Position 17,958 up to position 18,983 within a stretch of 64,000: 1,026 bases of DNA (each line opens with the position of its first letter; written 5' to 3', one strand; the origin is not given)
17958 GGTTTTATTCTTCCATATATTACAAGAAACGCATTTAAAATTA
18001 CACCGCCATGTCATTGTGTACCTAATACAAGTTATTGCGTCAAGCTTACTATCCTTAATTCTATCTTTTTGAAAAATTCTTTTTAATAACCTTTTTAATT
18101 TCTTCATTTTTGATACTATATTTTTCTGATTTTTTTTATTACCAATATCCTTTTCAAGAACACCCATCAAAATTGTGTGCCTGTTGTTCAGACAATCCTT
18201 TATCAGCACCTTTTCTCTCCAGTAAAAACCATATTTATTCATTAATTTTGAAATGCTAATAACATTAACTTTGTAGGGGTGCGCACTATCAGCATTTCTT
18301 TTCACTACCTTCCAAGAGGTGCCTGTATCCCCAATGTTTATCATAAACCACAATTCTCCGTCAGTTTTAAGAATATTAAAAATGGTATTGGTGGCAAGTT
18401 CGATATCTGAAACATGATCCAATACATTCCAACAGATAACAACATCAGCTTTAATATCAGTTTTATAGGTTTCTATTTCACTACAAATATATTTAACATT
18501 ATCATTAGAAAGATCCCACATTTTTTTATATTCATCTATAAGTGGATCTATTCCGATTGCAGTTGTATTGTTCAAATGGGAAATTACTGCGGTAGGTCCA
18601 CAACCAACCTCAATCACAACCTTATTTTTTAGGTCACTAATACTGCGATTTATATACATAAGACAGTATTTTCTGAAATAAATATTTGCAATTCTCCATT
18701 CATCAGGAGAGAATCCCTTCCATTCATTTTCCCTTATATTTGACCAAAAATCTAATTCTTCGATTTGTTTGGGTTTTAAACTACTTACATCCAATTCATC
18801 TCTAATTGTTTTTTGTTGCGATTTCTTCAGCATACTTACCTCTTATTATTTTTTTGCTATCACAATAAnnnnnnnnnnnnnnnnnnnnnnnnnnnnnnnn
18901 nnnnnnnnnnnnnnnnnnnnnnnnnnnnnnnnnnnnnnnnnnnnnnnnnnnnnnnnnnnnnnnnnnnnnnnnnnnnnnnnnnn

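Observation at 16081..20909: Methyltransferase-radical SAM/SPASM fusion and second methyltransferase adjacent to Wzt (with carbohydrate-binding tail) and Wzm: unusual chain-terminating modification machinery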

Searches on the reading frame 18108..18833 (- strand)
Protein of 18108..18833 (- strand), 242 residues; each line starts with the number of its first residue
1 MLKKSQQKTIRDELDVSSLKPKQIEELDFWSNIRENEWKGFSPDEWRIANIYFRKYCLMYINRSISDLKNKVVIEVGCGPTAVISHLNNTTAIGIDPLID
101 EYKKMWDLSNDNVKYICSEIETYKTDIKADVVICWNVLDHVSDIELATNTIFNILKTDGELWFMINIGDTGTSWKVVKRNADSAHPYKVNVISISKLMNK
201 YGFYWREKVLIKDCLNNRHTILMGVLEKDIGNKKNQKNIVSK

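Call 17: find_homologous_proteins(query=window:18108-18833:-, max_evalue=0.00001)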
Query seq(242 aa) (242 aa): 52 proteins with E <= 0.00001 among 277 candidates.
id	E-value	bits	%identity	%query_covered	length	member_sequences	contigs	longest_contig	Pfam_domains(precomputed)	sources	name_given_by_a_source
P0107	5.1e-132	457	83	99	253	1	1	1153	PF13489.13,PF13649.13,PF05219.18,PF08241.19,PF08242.19,PF05401.17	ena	-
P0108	1.9e-115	402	71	100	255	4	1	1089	PF13847.13,PF13489.13,PF13649.13,PF08241.19,PF08242.19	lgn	-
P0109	4.5e-115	401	79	87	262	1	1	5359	PF13489.13,PF13649.13,PF08241.19,PF08242.19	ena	-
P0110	2.2e-112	392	70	100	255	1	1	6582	PF13489.13,PF13649.13,PF08241.19,PF08242.19,PF05401.17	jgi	-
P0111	7.0e-111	387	68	100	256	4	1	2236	PF13489.13,PF13649.13,PF08241.19,PF08242.19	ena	-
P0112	1.3e-110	387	70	100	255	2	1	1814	PF13847.13,PF13489.13,PF13649.13,PF08241.19,PF08242.19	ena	-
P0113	1.5e-110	386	75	93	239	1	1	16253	PF13489.13,PF08241.19,PF08242.19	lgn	-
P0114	1.3e-108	380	70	100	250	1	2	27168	PF13489.13,PF13649.13,PF08241.19,PF08242.19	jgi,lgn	-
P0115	6.4e-107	374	77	87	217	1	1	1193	PF13489.13,PF13649.13,PF08241.19,PF08242.19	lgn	-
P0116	3.4e-105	369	70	93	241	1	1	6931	PF13489.13,PF13649.13,PF08241.19,PF08242.19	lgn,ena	-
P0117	7.1e-105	368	66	100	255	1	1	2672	PF13489.13,PF13649.13,PF08241.19,PF08242.19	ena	-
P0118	3.9e-104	365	71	86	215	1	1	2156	PF13489.13,PF13649.13,PF08241.19,PF08242.19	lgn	-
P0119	3.3e-102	359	69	90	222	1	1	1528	PF13847.13,PF13489.13,PF13649.13,PF08241.19,PF08242.19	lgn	-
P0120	1.4e-98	347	66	93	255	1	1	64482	PF13489.13,PF13649.13,PF08241.19,PF08242.19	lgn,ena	-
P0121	6.5e-98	345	64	93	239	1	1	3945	PF13489.13,PF13649.13,PF08241.19,PF08242.19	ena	-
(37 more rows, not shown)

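Call 19: find_encoding_contigs(protein=P0114, flank=10000, max_places=3)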
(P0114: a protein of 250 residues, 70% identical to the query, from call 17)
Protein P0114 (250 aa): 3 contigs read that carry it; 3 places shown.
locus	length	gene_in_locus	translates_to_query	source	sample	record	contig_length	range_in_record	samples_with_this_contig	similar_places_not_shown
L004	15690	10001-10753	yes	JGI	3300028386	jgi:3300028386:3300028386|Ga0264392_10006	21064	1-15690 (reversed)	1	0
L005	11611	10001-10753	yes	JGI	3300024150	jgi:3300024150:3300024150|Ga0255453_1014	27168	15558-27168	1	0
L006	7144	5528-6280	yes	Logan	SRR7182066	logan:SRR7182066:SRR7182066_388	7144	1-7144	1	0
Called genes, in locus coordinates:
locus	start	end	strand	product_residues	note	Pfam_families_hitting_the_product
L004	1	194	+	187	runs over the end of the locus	-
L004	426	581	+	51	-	-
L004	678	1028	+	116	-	-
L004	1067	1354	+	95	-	PF05635:23S_rRNA_IVP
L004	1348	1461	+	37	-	-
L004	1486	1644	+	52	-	-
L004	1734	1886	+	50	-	PF01954:AF2212-like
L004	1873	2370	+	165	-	PF01850:PIN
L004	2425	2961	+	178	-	PF00005:ABC_tran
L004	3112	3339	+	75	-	-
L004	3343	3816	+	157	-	PF01850:PIN (weak)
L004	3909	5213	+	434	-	PF00005:ABC_tran, PF13304:AAA_21 (faint), PF14524:Wzt_C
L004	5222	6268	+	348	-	PF01370:Epimerase, PF04321:RmlD_sub_bind (weak), PF16363:GDP_Man_Dehyd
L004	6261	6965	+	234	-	PF05050:Methyltransf_21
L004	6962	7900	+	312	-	PF01370:Epimerase, PF04321:RmlD_sub_bind, PF16363:GDP_Man_Dehyd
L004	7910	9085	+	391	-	PF01041:DegT_DnrJ_EryC1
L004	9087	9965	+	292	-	PF01531:Glyco_transf_11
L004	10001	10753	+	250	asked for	PF13489:Methyltransf_23, PF08241:Methyltransf_11, PF08242:Methyltransf_12 (weak), PF13649:Methyltransf_25 (weak)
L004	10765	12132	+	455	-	PF02310:B12-binding, PF04055:Radical_SAM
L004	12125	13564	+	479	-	PF04326:SLFN_AlbA_2, PF13749:HATPase_c_4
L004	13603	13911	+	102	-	-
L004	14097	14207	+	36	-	-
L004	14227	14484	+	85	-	PF00106:adh_short (weak), PF01073:3Beta_HSD, PF01370:Epimerase, PF16363:GDP_Man_Dehyd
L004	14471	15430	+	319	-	PF00535:Glycos_transf_2, PF10111:Glyco_tranf_2_2, PF13641:Glyco_tranf_2_3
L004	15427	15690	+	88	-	?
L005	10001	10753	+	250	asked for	PF13489:Methyltransf_23, PF08241:Methyltransf_11, PF08242:Methyltransf_12 (weak), PF13649:Methyltransf_25 (weak)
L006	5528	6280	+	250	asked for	PF13489:Methyltransf_23, PF08241:Methyltransf_11, PF08242:Methyltransf_12 (weak), PF13649:Methyltransf_25 (weak)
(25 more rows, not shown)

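Call 20: find_encoding_contigs(protein=P0120, flank=10000, max_places=3)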
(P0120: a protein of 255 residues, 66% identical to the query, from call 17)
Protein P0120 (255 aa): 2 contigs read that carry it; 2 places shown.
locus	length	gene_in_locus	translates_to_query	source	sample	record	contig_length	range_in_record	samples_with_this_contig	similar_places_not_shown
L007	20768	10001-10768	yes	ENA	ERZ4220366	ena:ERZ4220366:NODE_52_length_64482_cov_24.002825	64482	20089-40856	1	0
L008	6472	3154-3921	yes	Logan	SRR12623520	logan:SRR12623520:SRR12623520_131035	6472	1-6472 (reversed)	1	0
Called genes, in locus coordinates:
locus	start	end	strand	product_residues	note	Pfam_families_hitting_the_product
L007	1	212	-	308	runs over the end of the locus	PF03462:PCRF, PF00472:RF-1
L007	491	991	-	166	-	PF19502:DUF6036 (weak)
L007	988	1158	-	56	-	-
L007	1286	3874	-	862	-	PF07690:MFS_1 (faint), PF01564:Spermine_synth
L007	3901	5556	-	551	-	-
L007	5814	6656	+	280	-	PF01061:ABC2_membrane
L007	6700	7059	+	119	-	PF05635:23S_rRNA_IVP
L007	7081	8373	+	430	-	PF00005:ABC_tran, PF13304:AAA_21 (faint), PF14524:Wzt_C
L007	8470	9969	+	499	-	PF00884:Sulfatase, PF01663:Phosphodiest (weak), PF16347:SGSH_C (weak)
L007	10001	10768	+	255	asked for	PF13489:Methyltransf_23, PF13649:Methyltransf_25 (weak), PF08241:Methyltransf_11, PF08242:Methyltransf_12 (weak)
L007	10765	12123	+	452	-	PF02310:B12-binding (weak), PF04055:Radical_SAM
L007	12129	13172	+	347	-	PF00535:Glycos_transf_2, PF10111:Glyco_tranf_2_2, PF13641:Glyco_tranf_2_3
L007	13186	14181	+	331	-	PF00535:Glycos_transf_2, PF10111:Glyco_tranf_2_2, PF13641:Glyco_tranf_2_3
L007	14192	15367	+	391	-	PF13439:Glyco_transf_4, PF13579:Glyco_trans_4_4, PF00534:Glycos_transf_1, PF13692:Glyco_trans_1_4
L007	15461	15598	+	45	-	-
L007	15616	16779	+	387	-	PF13439:Glyco_transf_4 (weak), PF00534:Glycos_transf_1, PF13692:Glyco_trans_1_4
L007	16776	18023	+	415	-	PF00534:Glycos_transf_1, PF13692:Glyco_trans_1_4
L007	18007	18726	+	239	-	PF08889:WbqC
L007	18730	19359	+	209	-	PF13489:Methyltransf_23, PF05175:MTS, PF13649:Methyltransf_25, PF13847:Methyltransf_31, PF08241:Methyltransf_11, PF08242:Methyltransf_12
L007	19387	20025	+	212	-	PF02585:PIG-L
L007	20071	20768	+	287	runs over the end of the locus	PF00535:Glycos_transf_2, PF10111:Glyco_tranf_2_2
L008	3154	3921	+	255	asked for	PF13489:Methyltransf_23, PF13649:Methyltransf_25 (weak), PF08241:Methyltransf_11, PF08242:Methyltransf_12 (weak)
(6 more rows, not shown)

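Call 21: find_encoding_contigs(protein=P0107, flank=10000, max_places=3)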
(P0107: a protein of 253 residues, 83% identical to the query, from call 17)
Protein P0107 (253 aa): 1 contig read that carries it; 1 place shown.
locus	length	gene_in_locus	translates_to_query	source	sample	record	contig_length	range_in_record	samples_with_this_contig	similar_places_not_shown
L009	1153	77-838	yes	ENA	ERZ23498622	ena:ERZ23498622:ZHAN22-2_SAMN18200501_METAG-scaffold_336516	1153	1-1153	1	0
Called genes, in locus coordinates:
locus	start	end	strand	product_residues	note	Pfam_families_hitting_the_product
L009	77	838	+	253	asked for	PF05401:NodS (weak), PF05219:DREV (faint), PF13489:Methyltransf_23, PF13649:Methyltransf_25 (weak), PF08241:Methyltransf_11, PF08242:Methyltransf_12 (weak)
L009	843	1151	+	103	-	?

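Call 22: find_encoding_contigs(protein=P0113, flank=10000, max_places=3)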
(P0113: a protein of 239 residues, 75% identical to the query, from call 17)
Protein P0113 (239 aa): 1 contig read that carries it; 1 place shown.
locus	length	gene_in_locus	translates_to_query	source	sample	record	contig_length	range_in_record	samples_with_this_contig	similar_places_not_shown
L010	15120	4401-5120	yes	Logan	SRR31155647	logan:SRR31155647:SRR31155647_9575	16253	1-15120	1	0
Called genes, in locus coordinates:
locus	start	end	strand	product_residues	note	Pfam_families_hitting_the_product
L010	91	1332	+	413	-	PF00005:ABC_tran, PF14524:Wzt_C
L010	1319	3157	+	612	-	PF13489:Methyltransf_23, PF07021:MetW, PF13649:Methyltransf_25, PF13847:Methyltransf_31, PF08241:Methyltransf_11, PF08242:Methyltransf_12, PF13489:Methyltransf_23, PF07021:MetW, +11 more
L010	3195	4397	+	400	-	PF00534:Glycos_transf_1, PF13692:Glyco_trans_1_4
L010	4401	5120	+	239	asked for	PF13489:Methyltransf_23, PF08241:Methyltransf_11 (weak), PF08242:Methyltransf_12 (weak)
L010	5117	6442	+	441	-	PF02310:B12-binding, PF04055:Radical_SAM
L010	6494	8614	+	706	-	PF00535:Glycos_transf_2, PF10111:Glyco_tranf_2_2, PF13506:Glyco_transf_21 (weak), PF13641:Glyco_tranf_2_3, PF13439:Glyco_transf_4, PF00534:Glycos_transf_1, PF13692:Glyco_trans_1_4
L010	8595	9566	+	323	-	PF00535:Glycos_transf_2, PF10111:Glyco_tranf_2_2, PF13641:Glyco_tranf_2_3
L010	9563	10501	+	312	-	PF00535:Glycos_transf_2, PF10111:Glyco_tranf_2_2, PF13641:Glyco_tranf_2_3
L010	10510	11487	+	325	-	PF00535:Glycos_transf_2, PF10111:Glyco_tranf_2_2 (weak)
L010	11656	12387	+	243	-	PF02348:CTP_transf_3, PF12804:NTP_transf_3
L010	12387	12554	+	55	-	PF00571:CBS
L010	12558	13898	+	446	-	PF05159:Capsule_synth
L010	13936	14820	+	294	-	PF13641:Glyco_tranf_2_3, PF00535:Glycos_transf_2, PF10111:Glyco_tranf_2_2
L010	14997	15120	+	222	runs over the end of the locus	PF01509:TruB_N, PF16198:TruB_C_2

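Call 72: search_protein_families(library=ncbifam, proteins=[L007:10765-12123:+], max_evalue=1e-10)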
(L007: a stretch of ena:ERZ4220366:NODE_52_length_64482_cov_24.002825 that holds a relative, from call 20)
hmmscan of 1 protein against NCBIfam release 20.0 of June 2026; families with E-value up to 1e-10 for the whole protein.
L007:10765-12123:+ (452 aa): 19 families
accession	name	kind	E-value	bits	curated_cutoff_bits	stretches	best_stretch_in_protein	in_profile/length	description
NF050148.1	rSAM_ApyD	equivalog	6e-38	130.6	750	1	134-336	164-356/645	RiPP biosynthesis radical SAM protein ApyD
TIGR04479.1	bcpD_PhpK_rSAM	subfamily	4.4e-35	121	600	1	173-356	237-419/504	PhpK family radical SAM P-methyltransferase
TIGR02026.1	BchE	equivalog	6.1e-35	121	481.35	1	143-369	164-388/497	magnesium-protoporphyrin IX monomethyl ester anaerobic oxidative cyclase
TIGR03471.1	HpnJ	equivalog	3.5e-32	111.9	577.6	1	134-393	154-411/472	hopanoid biosynthesis associated radical SAM protein HpnJ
TIGR04072.2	rSAM_ladder_B12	equivalog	2.6e-30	105.5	360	1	24-364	18-368/443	lipid biosynthesis B12-binding/radical SAM protein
NF033070.1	rSAM_AprD4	equivalog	2.7e-26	92.5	500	1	88-360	110-380/456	AprD4 family radical SAM diol-dehydratase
NF038361.1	rSAM_Sden_1168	equivalog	4.3e-26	91.6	575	1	144-371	245-476/560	Sden_1168 family B12-binding radical SAM P-methyltransferase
TIGR04014.1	B12_SAM_MJ_0865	equivalog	2.8e-25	89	360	1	90-372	62-362/434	methyl-coenzyme M reductase glutamine C-methyltransferase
TIGR04013.1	B12_SAM_MJ_1487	hypoth_equivalog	9.7e-25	87.2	251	1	76-360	53-349/382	TIGR04013 family B12-binding domain/radical SAM domain-containing protein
TIGR04385.1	B12_rSAM_cofa1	equivalog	7.7e-24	84.7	450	1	180-345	198-363/438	B12 lower ligand biosynthesis radical SAM protein BzaD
NF033712.0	B12_rSAM_KedN5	subfamily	1.8e-22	79.4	700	1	177-337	195-361/624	KedN5 family methylcobalamin-dependent radical SAM C-methyltransferase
TIGR04367.1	HpnR_B12_rSAM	equivalog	4.6e-19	68.3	650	1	175-326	184-333/490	hopanoid C-3 methylase HpnR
TIGR03975.1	rSAM_ocin_1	subfamily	6.9e-19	67.8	281.85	1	113-346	194-430/606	RiPP maturation radical SAM C-methyltransferase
TIGR04295.1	B12_rSAM_oligo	hypoth_equivalog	5.1e-17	61.7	400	1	180-309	203-326/422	TIGR04295 family B12-binding domain-containing radical SAM protein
NF040542.1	rSAM_RCCLKC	equivalog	6.6e-16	58.5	450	1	180-336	183-340/423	arsinothricin biosynthesis radical SAM protein ArsL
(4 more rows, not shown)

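Call 73: search_solved_structures(query=L007:10765-12123:+, max_evalue=0.001)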
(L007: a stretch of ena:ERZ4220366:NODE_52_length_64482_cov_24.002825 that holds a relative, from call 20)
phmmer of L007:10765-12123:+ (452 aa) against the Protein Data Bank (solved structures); distinct sequences matched with E-value up to 0.001: 5.
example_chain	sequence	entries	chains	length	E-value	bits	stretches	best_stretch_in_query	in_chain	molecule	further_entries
6fd2_B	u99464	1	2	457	1.1e-16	63.9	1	137-358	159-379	Putative apramycin biosynthetic oxidoreductase 4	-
9ccb_A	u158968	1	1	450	8.8e-14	54.3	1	64-364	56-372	Radical SAM core domain-containing protein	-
4jc0_A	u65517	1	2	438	5.1e-07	32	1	172-346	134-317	Ribosomal protein S12 methylthiotransferase RimO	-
2qgq_A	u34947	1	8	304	9.3e-07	31.2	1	176-346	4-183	Protein TM_1862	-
7kdx_A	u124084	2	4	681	3.8e-06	29.2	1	169-336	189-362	Methyltransferase TokK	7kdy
